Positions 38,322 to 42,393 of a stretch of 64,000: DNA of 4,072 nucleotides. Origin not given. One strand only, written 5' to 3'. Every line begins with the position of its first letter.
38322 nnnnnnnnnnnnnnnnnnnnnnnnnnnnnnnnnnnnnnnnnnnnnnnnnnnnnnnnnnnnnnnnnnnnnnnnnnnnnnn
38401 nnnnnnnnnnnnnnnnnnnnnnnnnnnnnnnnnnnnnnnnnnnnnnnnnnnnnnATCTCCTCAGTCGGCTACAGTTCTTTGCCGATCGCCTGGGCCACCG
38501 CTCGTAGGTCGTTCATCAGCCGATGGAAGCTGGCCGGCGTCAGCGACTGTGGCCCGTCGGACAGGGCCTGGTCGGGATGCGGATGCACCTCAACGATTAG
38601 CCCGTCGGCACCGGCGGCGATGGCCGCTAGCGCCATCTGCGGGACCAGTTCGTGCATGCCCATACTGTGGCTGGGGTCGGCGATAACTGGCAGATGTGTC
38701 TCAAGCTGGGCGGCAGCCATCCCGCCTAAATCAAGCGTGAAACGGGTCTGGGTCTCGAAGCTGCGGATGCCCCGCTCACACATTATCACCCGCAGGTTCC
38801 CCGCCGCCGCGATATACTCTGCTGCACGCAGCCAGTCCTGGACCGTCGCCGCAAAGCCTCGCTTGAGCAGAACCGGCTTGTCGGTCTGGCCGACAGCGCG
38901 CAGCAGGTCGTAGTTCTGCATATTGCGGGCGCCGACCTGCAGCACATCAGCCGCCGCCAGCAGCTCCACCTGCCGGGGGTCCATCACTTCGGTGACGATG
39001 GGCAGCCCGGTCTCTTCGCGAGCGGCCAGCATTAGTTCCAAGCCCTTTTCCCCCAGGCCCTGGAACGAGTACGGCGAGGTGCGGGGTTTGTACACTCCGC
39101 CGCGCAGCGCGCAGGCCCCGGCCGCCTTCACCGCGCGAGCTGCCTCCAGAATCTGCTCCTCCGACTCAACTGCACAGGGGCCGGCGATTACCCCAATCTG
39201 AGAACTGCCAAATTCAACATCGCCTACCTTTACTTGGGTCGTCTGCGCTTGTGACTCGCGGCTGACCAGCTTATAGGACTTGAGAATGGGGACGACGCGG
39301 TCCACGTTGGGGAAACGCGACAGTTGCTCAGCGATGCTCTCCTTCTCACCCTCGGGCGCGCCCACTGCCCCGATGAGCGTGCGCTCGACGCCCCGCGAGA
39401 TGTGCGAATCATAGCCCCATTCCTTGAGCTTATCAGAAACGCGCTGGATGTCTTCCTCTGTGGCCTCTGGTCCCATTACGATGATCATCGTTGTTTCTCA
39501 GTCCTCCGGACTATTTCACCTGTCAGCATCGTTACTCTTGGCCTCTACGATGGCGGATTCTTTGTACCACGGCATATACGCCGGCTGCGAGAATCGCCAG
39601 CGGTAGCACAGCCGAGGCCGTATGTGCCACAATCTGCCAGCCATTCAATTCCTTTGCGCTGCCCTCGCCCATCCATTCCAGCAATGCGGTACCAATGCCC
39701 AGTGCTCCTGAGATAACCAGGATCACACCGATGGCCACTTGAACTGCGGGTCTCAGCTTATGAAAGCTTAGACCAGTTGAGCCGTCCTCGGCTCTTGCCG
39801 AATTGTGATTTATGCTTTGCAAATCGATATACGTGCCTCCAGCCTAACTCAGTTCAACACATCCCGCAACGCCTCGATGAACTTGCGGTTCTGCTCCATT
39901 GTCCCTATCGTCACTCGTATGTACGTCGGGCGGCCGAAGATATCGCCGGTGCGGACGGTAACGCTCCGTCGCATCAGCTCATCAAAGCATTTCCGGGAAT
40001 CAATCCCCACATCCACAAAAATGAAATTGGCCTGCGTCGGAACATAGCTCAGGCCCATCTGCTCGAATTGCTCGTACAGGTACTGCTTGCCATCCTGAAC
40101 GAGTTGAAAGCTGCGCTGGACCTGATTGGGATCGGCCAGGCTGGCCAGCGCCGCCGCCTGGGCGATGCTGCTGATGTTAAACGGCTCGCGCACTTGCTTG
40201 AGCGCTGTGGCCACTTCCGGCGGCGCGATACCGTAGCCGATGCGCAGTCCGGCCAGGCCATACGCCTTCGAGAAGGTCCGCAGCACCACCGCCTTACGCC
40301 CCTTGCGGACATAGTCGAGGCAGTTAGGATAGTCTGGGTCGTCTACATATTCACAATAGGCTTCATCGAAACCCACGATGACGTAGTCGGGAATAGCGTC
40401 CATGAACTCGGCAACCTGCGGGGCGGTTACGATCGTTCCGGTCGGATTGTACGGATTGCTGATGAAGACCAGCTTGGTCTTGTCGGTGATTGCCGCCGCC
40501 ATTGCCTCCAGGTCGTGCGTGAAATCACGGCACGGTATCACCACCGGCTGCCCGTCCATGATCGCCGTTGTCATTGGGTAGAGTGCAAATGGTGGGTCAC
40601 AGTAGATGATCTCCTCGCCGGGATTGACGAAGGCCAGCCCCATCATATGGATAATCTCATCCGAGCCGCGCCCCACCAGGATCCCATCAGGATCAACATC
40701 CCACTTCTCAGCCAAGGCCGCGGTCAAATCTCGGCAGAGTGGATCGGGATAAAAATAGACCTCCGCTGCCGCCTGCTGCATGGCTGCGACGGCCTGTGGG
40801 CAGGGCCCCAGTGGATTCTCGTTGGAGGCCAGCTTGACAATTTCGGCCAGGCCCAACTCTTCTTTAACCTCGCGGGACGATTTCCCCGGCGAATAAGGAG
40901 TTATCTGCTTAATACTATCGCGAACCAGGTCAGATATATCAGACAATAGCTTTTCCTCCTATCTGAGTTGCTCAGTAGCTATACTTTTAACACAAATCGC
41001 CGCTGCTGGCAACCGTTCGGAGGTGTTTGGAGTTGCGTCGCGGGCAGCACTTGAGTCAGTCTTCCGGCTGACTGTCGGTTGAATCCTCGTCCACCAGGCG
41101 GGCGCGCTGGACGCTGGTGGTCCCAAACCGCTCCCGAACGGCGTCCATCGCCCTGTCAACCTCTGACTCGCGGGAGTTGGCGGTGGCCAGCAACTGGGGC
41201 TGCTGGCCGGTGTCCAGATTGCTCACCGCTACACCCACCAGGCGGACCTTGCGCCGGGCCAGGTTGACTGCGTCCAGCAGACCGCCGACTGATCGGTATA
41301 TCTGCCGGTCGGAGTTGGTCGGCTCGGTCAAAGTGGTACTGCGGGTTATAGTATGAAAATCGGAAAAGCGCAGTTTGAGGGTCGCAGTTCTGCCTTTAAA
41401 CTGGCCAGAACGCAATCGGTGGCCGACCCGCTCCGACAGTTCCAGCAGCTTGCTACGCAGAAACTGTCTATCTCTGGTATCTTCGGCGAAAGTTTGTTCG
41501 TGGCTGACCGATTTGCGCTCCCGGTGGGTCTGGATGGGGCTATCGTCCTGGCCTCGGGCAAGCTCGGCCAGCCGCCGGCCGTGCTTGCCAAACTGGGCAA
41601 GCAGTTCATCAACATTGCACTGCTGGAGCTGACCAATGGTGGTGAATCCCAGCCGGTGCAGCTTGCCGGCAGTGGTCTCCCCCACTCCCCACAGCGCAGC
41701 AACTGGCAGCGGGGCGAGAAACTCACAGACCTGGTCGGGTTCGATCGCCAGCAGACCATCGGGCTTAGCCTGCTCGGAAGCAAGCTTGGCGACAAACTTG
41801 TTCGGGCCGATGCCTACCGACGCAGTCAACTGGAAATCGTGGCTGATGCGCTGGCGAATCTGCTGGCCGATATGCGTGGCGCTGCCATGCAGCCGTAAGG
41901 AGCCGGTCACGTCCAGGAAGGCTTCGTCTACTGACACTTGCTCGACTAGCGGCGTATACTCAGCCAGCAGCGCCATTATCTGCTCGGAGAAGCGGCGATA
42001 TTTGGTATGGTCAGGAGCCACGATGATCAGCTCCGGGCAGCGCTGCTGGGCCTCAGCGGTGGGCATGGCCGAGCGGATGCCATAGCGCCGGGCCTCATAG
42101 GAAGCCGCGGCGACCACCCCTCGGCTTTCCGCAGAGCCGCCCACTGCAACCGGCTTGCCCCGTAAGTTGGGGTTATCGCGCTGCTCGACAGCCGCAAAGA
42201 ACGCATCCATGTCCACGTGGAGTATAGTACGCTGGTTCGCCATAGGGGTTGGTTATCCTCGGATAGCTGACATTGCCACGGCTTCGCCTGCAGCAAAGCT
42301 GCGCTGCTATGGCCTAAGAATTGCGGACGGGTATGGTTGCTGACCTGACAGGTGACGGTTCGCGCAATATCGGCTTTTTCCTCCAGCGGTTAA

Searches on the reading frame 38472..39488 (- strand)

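Call 20: search_protein_families(library=pfam, proteins=[window:38472-39488:-], max_evalue=0.001)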
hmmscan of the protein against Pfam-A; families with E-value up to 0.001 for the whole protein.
window:38472-39488:- (339 aa): 4 families
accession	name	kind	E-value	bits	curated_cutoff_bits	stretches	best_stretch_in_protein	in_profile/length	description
PF00793.26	DAHP_synth_1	-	7.9e-77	258.2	25.5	1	90-328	9-264/270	DAHP synthetase I family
PF18152.6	DAHP_snth_FXD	-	1.5e-20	73.2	27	1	1-70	1-67/67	DAHP synthase ferredoxin-like domain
PF03102.20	NeuB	-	1.5e-10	41.4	22.1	1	153-337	61-238/241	NeuB family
PF01058.29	Oxidored_q6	-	0.00074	19.7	27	0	95-139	40-90/128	NADH ubiquinone oxidoreductase, 20 Kd subunit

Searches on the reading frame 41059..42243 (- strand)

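Call 20: search_protein_families(library=pfam, proteins=[window:41059-42243:-], max_evalue=0.001)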
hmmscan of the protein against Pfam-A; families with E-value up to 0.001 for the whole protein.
window:41059-42243:- (395 aa): 4 families
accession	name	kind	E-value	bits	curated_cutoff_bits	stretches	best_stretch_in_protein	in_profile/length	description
PF00817.25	IMS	-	1.7e-56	190.7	23.2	1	10-157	1-148/148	impB/mucB/samB family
PF11799.13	IMS_C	-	4.9e-31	107.8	20.7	1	243-351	1-107/109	impB/mucB/samB family C-terminal domain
PF21999.2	IMS_HHH_1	-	1.1e-08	35.8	27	1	184-233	3-53/53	DNA polymerase-iota, thumb domain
PF11798.14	IMS_HHH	-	2.3e-05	24.8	24.4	1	174-199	6-31/32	IMS family HHH motif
